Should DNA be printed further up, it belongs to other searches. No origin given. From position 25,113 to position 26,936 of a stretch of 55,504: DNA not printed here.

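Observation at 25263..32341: Complete corrinoid-dependent methyl-transfer system built around a non-pyrrolysine MttB homologue in an apparently aerobic alphaproteobacterium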

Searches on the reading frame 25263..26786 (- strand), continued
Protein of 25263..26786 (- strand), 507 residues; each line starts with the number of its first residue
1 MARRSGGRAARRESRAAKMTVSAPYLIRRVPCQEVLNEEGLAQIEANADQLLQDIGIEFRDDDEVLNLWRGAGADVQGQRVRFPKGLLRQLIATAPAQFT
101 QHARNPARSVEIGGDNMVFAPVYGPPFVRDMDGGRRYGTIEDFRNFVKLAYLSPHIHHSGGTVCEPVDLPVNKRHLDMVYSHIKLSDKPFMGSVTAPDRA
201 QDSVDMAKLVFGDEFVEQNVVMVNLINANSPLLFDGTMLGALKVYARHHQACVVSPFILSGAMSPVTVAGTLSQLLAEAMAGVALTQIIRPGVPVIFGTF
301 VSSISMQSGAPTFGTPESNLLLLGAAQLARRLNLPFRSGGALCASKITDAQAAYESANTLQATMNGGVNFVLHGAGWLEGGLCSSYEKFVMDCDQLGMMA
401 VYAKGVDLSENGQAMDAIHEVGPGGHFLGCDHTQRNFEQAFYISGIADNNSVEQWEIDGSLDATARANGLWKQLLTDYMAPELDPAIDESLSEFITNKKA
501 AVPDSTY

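Call 76: find_encoding_contigs(protein=P0005, flank=10000, max_places=2)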
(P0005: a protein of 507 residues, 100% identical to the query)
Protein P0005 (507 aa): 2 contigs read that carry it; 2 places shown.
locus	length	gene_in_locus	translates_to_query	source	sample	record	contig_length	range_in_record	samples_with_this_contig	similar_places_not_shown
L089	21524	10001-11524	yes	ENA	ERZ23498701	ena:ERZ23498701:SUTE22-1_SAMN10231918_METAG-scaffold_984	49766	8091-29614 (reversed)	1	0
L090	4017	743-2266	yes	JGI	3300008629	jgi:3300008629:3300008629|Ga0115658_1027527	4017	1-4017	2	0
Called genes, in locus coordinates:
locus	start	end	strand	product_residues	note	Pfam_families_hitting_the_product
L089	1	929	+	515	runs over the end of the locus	PF00501:AMP-binding, PF13193:AMP-binding_C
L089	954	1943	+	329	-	PF00296:Bac_luciferase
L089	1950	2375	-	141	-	PF01575:MaoC_dehydratas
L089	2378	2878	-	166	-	PF13452:FAS1_DH_region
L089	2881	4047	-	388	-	PF01042:Ribonuc_L-PSP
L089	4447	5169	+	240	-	PF02607:B12-binding_2, PF02310:B12-binding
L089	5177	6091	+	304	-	PF00809:Pterin_bind, PF03599:CdhD (weak)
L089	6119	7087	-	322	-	PF01965:DJ-1_PfpI, PF12833:HTH_18, PF00165:HTH_AraC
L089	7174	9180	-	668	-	PF00111:Fer2, PF17650:RACo_linker (weak), PF17651:Raco_middle, PF14574:RACo_C_ter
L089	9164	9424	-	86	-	PF07796:DUF1638 (weak)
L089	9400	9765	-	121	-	PF07796:DUF1638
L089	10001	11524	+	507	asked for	PF06253:MTTB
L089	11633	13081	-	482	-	PF01425:Amidase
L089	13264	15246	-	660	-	PF00289:Biotin_carb_N, PF02786:CPSase_L_D2, PF02222:ATP-grasp, PF07478:Dala_Dala_lig_C, PF02785:Biotin_carb_C, PF21139:BT_MCC_alpha, PF00364:Biotin_lipoyl, PF25917:BSH_RND, +2 more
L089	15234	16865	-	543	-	PF01039:Carboxyl_trans, PF03255:ACCA (faint)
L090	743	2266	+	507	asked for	PF06253:MTTB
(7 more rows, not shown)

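Call 82: search_solved_structures(query=L012:7226-9664:-, max_evalue=1e-30)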
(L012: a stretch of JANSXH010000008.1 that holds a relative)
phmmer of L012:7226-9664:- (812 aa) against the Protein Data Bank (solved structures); distinct sequences matched with E-value up to 1e-30: 7.
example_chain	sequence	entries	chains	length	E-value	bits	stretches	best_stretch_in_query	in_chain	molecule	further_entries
4pab_A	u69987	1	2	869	1.2e-205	688.3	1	2-805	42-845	Dimethylglycine dehydrogenase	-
4p9s_A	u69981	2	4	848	1.2e-205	688.2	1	2-805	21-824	Dimethylglycine dehydrogenase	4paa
5l46_A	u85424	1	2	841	1.2e-204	684.9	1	2-803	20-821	Dimethylglycine dehydrogenase, mitochondrial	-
1pj5_A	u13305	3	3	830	4e-126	425.2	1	2-811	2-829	N,N-dimethylglycine oxidase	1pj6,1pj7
3gsi_A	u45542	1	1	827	4.1e-125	421.8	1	6-811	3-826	N,N-dimethylglycine oxidase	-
1y56_B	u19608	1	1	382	4.8e-36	127.2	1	5-387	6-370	sarcosine oxidase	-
1yx2_A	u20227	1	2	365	3e-35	124.6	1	468-798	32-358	Aminomethyltransferase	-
